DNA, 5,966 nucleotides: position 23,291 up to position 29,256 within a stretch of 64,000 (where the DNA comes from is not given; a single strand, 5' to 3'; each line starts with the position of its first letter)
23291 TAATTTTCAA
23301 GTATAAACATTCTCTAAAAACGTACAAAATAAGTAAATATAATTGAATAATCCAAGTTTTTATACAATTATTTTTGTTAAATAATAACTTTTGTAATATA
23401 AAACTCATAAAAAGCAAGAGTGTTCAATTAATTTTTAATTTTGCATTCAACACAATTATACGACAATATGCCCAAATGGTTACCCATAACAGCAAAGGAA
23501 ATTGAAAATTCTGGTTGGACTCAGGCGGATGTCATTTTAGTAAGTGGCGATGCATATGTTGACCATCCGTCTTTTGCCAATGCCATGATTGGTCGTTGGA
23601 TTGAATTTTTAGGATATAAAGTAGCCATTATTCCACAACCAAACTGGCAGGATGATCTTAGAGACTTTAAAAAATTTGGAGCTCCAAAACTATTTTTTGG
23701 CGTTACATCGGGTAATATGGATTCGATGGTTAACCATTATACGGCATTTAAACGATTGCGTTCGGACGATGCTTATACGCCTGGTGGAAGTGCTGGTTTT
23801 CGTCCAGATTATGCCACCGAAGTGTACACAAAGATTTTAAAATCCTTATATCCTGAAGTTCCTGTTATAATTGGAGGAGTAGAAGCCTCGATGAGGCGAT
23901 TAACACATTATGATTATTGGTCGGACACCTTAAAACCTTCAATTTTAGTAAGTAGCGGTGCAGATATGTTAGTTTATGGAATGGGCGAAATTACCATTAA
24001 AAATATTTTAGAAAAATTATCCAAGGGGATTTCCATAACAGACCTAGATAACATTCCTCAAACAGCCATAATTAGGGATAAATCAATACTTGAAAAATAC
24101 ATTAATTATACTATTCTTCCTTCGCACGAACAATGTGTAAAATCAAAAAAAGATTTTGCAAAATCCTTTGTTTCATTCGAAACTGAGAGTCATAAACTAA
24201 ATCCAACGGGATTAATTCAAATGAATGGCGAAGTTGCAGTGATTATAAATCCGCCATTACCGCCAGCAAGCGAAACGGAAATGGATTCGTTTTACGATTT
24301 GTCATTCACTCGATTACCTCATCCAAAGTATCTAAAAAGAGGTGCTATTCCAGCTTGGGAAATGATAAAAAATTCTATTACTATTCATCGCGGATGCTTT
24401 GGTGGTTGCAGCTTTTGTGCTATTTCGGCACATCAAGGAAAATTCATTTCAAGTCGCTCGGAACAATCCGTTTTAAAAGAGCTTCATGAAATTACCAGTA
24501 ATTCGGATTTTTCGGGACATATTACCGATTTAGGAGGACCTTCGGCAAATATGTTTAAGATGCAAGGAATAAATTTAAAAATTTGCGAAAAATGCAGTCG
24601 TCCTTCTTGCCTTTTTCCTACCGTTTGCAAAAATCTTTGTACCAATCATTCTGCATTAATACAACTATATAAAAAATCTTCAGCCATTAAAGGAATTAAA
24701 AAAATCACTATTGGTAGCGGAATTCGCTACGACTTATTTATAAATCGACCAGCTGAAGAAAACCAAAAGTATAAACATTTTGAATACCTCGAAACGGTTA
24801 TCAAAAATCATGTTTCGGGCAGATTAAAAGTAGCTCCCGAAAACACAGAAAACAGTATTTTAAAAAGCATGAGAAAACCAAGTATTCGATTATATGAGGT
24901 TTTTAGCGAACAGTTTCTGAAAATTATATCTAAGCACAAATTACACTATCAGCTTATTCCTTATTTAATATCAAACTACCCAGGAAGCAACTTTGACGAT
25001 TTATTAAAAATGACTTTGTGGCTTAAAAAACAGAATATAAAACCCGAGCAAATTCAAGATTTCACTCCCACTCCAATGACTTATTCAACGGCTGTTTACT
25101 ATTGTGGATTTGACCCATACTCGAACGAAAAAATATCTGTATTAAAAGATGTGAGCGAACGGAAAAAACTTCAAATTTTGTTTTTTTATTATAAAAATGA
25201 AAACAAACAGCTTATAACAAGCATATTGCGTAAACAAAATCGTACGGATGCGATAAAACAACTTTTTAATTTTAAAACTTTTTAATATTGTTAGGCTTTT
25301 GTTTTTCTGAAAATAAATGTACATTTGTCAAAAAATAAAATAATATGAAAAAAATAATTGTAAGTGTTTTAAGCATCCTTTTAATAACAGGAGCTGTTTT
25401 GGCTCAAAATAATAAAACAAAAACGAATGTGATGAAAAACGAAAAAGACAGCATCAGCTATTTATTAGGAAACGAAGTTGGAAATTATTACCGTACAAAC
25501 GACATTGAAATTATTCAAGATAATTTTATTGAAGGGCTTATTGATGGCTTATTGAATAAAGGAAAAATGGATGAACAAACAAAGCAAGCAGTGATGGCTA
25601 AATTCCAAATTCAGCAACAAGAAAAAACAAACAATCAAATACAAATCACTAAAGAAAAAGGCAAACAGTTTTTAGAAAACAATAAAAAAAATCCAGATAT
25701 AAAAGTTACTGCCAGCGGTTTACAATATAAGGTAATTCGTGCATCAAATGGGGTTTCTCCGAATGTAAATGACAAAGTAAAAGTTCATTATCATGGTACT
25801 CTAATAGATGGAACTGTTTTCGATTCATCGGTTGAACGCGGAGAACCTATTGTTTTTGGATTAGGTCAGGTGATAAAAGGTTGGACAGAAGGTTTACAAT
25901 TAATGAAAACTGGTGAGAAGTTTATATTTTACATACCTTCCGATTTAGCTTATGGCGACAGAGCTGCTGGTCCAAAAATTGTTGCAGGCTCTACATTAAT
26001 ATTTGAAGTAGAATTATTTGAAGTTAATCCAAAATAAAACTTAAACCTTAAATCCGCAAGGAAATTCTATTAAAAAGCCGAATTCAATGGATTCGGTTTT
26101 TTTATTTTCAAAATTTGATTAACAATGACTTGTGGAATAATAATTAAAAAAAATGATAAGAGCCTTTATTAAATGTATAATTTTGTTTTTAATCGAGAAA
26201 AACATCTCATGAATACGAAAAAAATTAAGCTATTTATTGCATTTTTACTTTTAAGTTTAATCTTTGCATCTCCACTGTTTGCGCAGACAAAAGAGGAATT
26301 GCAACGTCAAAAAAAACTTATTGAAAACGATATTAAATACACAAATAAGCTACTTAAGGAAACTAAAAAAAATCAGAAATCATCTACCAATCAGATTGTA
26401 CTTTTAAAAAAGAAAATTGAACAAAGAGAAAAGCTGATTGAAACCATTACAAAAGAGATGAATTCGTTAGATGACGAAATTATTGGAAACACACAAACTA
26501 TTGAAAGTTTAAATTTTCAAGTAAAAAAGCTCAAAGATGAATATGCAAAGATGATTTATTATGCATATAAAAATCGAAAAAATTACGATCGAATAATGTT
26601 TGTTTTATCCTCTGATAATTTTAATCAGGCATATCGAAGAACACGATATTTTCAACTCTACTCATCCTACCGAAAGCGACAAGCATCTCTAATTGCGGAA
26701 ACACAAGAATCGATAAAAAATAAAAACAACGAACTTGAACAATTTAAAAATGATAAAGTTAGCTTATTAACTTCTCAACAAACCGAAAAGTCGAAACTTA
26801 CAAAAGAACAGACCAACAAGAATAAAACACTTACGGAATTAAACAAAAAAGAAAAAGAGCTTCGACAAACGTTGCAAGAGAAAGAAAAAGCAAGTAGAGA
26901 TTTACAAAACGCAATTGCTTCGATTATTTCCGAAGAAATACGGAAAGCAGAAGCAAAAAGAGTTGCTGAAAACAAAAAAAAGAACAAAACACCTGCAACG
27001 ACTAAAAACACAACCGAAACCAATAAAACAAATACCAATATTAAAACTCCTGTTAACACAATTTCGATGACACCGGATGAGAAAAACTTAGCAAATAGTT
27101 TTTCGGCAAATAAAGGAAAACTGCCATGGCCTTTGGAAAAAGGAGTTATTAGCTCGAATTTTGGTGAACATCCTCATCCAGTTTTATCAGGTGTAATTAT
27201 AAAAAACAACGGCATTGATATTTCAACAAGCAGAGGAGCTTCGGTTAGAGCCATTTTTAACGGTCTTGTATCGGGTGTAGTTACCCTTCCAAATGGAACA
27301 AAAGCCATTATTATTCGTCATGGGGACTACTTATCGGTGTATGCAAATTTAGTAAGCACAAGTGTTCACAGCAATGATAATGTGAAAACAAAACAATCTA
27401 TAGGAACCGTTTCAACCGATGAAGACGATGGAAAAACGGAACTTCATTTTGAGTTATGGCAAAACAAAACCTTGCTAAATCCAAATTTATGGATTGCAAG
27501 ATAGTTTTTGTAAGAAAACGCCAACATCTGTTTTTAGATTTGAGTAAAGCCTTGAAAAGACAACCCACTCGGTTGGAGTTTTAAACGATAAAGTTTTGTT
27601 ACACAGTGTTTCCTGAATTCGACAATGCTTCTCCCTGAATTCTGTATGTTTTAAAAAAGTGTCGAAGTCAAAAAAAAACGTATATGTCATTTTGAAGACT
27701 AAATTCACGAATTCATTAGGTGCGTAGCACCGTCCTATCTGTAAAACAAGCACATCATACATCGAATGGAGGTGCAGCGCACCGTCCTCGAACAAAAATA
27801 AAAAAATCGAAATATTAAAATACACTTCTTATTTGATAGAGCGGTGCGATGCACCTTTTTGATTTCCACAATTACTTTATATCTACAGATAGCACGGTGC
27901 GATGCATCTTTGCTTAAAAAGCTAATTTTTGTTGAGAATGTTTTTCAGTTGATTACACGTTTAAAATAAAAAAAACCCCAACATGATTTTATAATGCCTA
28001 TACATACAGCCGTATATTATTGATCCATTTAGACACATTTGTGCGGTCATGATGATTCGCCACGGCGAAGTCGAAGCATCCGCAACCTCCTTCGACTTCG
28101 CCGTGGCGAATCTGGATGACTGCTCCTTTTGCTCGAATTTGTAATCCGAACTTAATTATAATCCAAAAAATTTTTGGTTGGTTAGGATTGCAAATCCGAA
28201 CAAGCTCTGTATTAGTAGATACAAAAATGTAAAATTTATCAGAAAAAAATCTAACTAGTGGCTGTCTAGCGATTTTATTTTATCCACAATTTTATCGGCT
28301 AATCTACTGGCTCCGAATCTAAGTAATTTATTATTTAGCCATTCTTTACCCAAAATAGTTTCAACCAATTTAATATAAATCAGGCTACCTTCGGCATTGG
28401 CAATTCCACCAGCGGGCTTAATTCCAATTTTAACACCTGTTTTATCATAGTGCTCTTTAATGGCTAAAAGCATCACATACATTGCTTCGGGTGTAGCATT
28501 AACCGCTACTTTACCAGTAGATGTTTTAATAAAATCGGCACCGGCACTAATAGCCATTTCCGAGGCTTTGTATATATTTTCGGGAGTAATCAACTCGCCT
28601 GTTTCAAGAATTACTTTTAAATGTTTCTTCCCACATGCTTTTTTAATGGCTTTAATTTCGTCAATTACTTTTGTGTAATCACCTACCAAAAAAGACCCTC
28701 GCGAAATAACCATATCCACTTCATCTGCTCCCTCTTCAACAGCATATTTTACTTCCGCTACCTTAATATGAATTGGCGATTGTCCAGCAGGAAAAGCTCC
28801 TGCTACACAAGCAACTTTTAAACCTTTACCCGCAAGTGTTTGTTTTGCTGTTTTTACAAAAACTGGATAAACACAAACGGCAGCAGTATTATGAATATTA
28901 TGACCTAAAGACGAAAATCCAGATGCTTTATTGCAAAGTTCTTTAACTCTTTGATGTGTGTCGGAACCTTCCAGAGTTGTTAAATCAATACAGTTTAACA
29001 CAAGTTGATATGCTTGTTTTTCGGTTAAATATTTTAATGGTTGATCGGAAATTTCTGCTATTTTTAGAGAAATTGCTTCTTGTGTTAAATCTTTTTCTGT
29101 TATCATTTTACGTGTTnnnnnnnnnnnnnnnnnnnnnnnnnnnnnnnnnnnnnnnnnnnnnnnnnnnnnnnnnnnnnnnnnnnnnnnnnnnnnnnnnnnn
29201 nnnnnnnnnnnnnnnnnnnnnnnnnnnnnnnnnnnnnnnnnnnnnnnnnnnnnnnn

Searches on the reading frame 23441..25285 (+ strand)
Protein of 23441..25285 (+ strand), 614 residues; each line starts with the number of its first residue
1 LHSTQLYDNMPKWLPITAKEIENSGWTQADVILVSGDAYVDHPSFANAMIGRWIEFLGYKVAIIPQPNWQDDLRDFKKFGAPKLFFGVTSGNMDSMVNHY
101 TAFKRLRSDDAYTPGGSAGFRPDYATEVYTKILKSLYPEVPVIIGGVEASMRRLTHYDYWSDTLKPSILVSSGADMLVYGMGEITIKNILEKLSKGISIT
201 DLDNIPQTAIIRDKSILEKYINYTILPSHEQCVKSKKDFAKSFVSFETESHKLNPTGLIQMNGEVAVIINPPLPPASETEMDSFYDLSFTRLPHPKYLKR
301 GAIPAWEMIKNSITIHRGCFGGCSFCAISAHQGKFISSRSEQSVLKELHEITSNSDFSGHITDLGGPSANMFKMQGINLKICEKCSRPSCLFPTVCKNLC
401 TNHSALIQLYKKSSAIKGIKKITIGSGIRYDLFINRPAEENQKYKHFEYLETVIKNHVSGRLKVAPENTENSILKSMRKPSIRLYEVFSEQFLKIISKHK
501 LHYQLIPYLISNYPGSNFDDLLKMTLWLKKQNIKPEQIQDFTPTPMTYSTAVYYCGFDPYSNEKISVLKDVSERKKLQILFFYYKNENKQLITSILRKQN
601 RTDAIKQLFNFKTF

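Call 67: search_protein_families(library=ncbifam, proteins=[window:23441-25285:+], max_evalue=1e-10)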
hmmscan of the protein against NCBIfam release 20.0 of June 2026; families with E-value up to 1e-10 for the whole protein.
window:23441-25285:+ (614 aa): 1 family
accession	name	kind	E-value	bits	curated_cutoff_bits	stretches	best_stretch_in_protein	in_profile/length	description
TIGR03904.1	SAM_YgiQ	equivalog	3.7e-226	752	462.35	1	13-578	1-554/558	YgiQ family radical SAM protein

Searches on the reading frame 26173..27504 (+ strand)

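Call 67: search_protein_families(library=ncbifam, proteins=[window:26173-27504:+], max_evalue=1e-10)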
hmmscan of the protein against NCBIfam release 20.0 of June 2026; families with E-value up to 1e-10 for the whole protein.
window:26173-27504:+ (443 aa): 3 families
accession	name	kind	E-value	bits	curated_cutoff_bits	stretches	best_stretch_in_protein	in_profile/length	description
NF008644.1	PRK11637.1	equivalog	1.7e-31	109.6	270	1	44-443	3-385/385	murein hydrolase activator EnvC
NF008123.1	PRK10871.1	equivalog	2.2e-11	43.8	311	1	242-437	178-358/365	murein hydrolase activator NlpD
NF050804.1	CellDivDipMCaul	equivalog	7.5e-11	41.5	900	1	307-429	497-614/634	cell division endopeptidase DipM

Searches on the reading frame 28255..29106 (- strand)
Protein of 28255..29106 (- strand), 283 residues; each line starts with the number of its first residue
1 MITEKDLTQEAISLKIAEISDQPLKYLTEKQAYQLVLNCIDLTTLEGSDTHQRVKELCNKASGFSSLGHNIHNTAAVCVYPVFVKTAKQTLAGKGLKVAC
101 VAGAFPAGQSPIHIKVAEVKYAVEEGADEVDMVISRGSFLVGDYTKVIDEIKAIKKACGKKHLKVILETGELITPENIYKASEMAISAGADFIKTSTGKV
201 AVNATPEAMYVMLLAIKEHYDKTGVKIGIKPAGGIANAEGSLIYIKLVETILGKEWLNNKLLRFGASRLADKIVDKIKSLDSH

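Call 48: search_protein_families(library=ncbifam, proteins=[window:28255-29106:-], max_evalue=0.00001)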
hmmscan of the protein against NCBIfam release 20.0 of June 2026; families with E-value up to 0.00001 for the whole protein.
window:28255-29106:- (283 aa): 1 family
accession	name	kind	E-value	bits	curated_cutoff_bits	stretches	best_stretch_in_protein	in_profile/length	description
TIGR00126.1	deoC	equivalog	1e-57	195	117.3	1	37-256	3-205/211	deoxyribose-phosphate aldolase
